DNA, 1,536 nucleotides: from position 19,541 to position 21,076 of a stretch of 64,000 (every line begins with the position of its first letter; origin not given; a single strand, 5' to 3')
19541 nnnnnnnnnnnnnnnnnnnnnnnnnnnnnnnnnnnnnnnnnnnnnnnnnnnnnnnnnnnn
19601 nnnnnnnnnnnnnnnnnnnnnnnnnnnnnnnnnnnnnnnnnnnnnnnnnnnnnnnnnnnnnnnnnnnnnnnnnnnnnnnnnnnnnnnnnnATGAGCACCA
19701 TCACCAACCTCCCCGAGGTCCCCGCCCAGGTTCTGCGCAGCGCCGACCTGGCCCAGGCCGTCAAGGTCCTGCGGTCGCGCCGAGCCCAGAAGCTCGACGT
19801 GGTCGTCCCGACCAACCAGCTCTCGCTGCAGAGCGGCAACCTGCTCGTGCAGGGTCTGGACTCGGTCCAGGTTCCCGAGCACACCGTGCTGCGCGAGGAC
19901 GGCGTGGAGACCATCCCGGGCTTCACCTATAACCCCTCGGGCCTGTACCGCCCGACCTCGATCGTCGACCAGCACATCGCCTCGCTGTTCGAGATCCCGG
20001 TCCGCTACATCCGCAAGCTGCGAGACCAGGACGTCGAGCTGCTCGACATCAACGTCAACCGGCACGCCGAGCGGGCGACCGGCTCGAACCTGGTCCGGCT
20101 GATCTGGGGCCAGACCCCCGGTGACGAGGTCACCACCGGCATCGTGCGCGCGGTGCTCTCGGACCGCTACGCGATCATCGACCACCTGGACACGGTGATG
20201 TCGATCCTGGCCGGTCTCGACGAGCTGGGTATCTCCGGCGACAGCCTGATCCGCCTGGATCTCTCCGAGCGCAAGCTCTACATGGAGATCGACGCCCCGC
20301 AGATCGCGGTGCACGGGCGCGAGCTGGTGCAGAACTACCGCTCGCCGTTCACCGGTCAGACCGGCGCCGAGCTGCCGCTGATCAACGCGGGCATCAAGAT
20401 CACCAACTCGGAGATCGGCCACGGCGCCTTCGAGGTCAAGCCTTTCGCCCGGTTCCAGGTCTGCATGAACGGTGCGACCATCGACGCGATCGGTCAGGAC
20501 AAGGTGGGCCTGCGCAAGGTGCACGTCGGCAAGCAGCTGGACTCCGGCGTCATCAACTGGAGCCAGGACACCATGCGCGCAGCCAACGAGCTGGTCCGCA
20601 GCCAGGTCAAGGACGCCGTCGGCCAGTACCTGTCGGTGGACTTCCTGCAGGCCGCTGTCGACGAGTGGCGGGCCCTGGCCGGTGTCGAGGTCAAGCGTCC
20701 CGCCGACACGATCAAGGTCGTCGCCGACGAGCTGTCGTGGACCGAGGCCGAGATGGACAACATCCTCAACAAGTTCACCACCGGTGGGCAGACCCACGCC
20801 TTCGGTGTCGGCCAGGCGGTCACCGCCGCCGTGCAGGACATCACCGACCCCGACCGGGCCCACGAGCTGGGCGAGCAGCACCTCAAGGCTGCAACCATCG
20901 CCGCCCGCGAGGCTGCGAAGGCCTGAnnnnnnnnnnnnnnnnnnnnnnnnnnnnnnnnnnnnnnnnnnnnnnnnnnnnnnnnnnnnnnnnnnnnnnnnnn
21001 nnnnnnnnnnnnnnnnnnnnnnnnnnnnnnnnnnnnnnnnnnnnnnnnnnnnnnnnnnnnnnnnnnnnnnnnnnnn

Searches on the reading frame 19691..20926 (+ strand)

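Call 16: search_protein_families(library=phrogs, proteins=[window:19691-20926:+], max_evalue=0.001)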
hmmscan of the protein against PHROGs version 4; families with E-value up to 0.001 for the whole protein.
window:19691-20926:+ (411 aa): 1 family
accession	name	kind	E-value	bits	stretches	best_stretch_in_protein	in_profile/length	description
phrog_1362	-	unknown function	4.1e-165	550.6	1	9-409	1-391/391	-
